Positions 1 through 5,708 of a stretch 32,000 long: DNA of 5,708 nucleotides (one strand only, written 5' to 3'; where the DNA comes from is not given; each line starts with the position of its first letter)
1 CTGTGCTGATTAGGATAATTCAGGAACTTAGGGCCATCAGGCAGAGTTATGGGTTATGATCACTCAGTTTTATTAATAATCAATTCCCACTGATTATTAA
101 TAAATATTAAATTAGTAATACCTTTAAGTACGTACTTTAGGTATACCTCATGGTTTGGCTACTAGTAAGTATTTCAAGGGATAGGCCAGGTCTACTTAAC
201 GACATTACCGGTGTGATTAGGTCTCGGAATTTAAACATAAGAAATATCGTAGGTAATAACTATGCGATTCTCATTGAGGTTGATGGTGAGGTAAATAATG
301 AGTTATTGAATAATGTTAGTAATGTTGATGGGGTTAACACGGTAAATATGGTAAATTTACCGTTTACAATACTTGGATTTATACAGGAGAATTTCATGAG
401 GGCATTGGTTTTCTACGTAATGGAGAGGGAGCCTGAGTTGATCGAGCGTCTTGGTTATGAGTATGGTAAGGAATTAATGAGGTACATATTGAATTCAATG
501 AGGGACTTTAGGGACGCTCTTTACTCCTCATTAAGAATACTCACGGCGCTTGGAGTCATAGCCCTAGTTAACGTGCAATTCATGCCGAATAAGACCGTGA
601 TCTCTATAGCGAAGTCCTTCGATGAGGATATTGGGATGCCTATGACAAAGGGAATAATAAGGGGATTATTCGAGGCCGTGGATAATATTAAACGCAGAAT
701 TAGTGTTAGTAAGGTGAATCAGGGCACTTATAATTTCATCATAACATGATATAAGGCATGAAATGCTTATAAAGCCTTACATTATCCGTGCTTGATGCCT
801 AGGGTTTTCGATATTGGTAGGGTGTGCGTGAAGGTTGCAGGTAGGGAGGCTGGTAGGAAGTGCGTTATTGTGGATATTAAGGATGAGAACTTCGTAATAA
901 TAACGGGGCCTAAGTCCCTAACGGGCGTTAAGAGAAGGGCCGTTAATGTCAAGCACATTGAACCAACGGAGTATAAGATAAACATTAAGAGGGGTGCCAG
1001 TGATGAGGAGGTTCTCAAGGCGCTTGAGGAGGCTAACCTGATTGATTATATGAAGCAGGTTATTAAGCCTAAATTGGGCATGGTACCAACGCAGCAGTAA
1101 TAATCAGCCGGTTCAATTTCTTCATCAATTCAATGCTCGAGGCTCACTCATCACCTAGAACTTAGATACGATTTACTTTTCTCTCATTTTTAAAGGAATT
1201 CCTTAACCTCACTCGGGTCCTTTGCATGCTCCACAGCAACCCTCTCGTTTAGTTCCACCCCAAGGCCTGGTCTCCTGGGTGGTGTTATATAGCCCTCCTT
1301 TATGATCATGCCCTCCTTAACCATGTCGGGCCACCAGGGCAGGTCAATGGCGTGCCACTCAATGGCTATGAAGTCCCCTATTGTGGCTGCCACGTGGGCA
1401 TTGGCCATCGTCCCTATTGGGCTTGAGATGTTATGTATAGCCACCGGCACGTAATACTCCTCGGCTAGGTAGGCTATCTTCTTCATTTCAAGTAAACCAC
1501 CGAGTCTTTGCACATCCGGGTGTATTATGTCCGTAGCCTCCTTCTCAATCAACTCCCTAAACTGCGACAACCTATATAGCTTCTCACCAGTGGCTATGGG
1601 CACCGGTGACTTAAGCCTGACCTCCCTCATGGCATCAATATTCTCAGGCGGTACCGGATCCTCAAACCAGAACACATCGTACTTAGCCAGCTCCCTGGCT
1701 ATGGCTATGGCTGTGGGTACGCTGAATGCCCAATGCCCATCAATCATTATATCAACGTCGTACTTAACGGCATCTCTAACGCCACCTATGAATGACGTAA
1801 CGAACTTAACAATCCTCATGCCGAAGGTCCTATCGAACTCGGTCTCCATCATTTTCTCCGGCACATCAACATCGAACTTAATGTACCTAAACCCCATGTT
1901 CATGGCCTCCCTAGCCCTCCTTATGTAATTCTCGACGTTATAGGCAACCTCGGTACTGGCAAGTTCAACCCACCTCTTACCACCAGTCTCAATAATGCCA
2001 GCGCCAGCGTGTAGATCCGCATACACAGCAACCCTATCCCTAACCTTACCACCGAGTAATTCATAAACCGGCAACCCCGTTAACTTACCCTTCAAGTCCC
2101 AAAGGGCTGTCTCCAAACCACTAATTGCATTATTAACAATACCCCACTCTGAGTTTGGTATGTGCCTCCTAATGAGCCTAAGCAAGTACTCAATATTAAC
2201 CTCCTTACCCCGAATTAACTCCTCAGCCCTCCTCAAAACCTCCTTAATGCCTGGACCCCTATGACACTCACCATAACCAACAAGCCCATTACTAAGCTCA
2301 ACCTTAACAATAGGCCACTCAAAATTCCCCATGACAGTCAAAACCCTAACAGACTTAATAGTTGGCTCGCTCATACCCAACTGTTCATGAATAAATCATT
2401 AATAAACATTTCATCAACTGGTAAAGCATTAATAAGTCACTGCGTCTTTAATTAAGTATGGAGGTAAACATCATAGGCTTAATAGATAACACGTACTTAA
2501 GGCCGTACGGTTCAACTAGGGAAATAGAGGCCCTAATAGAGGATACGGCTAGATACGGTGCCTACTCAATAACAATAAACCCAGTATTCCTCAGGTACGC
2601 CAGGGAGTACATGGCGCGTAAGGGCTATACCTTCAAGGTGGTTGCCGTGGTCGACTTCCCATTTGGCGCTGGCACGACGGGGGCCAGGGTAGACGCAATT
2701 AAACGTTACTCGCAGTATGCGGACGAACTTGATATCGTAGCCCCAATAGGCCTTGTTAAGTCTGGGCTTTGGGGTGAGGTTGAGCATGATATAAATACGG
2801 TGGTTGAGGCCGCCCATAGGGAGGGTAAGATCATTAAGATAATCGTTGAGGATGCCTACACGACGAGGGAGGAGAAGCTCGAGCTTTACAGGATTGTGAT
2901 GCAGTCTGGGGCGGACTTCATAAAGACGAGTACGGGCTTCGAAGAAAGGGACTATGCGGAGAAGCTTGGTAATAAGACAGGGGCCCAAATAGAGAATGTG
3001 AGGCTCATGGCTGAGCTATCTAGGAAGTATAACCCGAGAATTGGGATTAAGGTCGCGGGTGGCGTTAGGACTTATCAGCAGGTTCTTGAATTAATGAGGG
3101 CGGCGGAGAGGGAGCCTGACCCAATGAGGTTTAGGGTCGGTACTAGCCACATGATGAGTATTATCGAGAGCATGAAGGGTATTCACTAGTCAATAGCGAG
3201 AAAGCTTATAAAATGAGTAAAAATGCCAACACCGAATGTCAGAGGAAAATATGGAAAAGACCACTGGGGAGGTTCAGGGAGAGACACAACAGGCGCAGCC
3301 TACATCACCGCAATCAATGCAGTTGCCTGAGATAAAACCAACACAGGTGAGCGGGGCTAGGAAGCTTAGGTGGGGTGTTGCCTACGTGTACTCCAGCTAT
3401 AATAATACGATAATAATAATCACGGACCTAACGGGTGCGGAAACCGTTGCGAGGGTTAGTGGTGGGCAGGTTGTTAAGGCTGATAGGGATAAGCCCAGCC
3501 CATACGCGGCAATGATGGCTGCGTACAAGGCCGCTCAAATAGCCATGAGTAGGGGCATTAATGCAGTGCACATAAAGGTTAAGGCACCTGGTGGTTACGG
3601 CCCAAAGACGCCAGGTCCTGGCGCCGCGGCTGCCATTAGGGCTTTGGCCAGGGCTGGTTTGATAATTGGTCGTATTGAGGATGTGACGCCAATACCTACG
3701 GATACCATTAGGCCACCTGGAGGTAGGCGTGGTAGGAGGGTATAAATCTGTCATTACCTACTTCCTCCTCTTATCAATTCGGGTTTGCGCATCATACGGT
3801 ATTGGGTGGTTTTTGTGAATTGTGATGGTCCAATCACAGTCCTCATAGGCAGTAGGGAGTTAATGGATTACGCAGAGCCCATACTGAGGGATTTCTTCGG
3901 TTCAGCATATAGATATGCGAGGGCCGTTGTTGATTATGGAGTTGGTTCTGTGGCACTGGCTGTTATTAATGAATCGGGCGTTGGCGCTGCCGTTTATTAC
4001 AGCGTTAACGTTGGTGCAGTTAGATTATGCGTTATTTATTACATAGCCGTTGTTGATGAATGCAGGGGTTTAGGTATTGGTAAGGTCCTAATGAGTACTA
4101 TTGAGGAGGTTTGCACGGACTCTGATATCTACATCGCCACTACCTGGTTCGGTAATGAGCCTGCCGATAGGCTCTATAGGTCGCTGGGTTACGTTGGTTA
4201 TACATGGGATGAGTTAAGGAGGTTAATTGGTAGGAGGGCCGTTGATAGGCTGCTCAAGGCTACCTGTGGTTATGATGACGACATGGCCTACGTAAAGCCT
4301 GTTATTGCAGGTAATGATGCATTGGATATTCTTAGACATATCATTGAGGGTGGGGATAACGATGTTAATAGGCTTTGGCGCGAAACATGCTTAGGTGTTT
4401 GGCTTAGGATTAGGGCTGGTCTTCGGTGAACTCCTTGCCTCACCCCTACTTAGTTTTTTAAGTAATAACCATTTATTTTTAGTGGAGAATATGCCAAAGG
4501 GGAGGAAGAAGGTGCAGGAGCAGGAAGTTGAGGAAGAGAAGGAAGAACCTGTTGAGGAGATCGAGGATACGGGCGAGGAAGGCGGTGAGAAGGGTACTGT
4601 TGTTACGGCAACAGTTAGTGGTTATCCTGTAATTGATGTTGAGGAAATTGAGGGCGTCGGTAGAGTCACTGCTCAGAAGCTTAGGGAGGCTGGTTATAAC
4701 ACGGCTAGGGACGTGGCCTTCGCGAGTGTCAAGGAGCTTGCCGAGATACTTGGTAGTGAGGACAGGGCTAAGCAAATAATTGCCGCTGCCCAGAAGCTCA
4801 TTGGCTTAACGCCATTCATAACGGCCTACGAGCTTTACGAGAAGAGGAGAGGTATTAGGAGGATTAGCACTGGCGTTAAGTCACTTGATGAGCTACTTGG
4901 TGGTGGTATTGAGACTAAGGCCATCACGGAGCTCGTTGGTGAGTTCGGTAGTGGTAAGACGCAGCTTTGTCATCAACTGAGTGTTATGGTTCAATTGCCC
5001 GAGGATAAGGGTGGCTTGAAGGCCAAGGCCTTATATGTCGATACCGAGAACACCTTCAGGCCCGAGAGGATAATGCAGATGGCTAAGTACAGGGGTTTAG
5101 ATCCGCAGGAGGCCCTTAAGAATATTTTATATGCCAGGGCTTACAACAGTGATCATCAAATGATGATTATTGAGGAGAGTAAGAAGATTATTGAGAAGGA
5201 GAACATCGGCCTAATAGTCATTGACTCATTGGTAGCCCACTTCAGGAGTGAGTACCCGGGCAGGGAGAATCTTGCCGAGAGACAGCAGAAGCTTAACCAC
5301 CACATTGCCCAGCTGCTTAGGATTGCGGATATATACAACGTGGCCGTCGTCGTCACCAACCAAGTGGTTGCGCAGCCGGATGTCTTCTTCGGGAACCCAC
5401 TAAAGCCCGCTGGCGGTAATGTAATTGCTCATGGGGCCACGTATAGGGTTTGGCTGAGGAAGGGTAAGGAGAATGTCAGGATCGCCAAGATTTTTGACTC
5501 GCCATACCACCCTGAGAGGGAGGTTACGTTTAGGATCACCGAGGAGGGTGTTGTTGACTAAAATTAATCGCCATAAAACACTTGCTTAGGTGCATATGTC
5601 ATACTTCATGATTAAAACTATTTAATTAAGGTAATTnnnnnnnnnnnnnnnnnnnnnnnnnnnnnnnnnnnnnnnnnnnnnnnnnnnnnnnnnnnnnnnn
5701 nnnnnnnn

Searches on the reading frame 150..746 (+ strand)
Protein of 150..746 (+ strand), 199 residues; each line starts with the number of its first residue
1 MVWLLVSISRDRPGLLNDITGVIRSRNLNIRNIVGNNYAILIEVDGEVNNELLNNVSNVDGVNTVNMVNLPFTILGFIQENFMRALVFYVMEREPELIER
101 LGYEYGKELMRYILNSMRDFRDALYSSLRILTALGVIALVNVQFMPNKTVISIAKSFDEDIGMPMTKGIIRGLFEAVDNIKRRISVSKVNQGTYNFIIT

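Call 56: search_protein_families(library=pfam, proteins=[window:150-746:+], max_evalue=0.001)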
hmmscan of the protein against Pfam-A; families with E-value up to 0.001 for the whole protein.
window:150-746:+ (199 aa): 3 families
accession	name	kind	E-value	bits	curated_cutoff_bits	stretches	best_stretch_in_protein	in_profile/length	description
PF01842.31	ACT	-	4.8e-06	26.7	27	1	5-34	4-32/66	ACT domain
PF13291.12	ACT_4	-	5.8e-05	24.1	27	0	8-33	12-37/80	ACT domain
PF22629.2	ACT_AHAS_ss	-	0.00066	20.2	27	0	8-61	4-64/67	AHAS small subunit-like ACT domain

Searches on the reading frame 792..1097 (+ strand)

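Call 61: search_protein_families(library=pfam, proteins=[window:792-1097:+], max_evalue=0.01)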
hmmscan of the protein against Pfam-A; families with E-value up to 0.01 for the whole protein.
window:792-1097:+ (102 aa): 2 families
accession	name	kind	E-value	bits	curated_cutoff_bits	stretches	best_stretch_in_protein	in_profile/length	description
PF01929.23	Ribosomal_L14e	-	1.2e-05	26.2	30.5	1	47-85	1-39/75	Ribosomal protein L14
PF00467.35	KOW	-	5.4e-05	23.3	22.3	1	9-37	2-31/32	KOW motif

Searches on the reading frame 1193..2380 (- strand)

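Call 56: search_protein_families(library=pfam, proteins=[window:1193-2380:-], max_evalue=0.001)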
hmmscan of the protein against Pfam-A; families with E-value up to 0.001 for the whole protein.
window:1193-2380:- (396 aa): 2 families
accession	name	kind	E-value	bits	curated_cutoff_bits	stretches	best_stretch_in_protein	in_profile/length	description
PF13378.12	MR_MLE_C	-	6.1e-64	216.2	29.4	1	152-380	2-218/219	Enolase C-terminal domain-like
PF02746.21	MR_MLE_N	-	2.8e-12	47.3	22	1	17-110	23-117/117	Mandelate racemase / muconate lactonizing enzyme, N-terminal domain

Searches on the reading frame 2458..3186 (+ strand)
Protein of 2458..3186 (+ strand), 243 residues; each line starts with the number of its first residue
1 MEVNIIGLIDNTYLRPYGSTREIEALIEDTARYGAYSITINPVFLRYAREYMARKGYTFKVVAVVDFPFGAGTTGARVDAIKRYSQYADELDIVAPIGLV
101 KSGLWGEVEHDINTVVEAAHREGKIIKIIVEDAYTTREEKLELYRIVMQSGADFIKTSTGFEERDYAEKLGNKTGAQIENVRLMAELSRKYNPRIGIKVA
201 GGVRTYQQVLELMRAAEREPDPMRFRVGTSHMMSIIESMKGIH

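Call 56: search_protein_families(library=pfam, proteins=[window:2458-3186:+], max_evalue=0.001)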
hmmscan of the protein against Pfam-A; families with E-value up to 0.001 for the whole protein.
window:2458-3186:+ (243 aa): 1 family
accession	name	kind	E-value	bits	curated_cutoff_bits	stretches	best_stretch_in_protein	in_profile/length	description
PF01791.15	DeoC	-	1.3e-08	35.2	23.8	1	21-216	21-211/229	DeoC/LacD family aldolase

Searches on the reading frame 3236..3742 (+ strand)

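Call 56: search_protein_families(library=pfam, proteins=[window:3236-3742:+], max_evalue=0.001)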
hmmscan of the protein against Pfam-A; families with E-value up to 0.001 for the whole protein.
window:3236-3742:+ (169 aa): 1 family
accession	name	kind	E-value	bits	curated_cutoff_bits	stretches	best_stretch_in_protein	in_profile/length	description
PF00411.24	Ribosomal_S11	-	1.5e-43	148.1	25.1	1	47-165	1-110/110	Ribosomal protein S11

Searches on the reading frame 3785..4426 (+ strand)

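Call 56: search_protein_families(library=pfam, proteins=[window:3785-4426:+], max_evalue=0.001)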
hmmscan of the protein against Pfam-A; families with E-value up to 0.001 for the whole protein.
window:3785-4426:+ (214 aa): 4 families
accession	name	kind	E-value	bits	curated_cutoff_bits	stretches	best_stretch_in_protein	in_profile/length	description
PF00583.31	Acetyltransf_1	-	1.9e-10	41.5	20.7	1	54-136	34-116/116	Acetyltransferase (GNAT) family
PF13508.13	Acetyltransf_7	-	1.9e-08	35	27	1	60-137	9-83/84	Acetyltransferase (GNAT) domain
PF08445.16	FR47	-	9.1e-05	22.8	22.1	1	83-139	23-80/86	FR47-like protein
PF13673.13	Acetyltransf_10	-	0.00017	22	23.6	1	83-137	53-108/128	Acetyltransferase (GNAT) domain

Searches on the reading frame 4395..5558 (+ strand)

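Call 56: search_protein_families(library=pfam, proteins=[window:4395-5558:+], max_evalue=0.001)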
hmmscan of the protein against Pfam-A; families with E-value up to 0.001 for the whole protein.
window:4395-5558:+ (388 aa): 5 families
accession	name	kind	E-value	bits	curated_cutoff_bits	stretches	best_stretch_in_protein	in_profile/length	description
PF08423.17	Rad51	-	6.9e-93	310.8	22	1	150-388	1-243/244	Rad51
PF00154.27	RecA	-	1.8e-11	44.5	27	1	150-359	26-223/262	recA bacterial DNA recombination protein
PF14520.12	HHH_5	-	1.2e-09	38.9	27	1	81-134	3-57/57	Helix-hairpin-helix domain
PF06745.19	ATPase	-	3.2e-09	36.9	26.6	1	157-386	1-224/231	KaiC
PF13481.12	AAA_25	-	1.3e-08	35.2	27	1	161-323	19-189/195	AAA domain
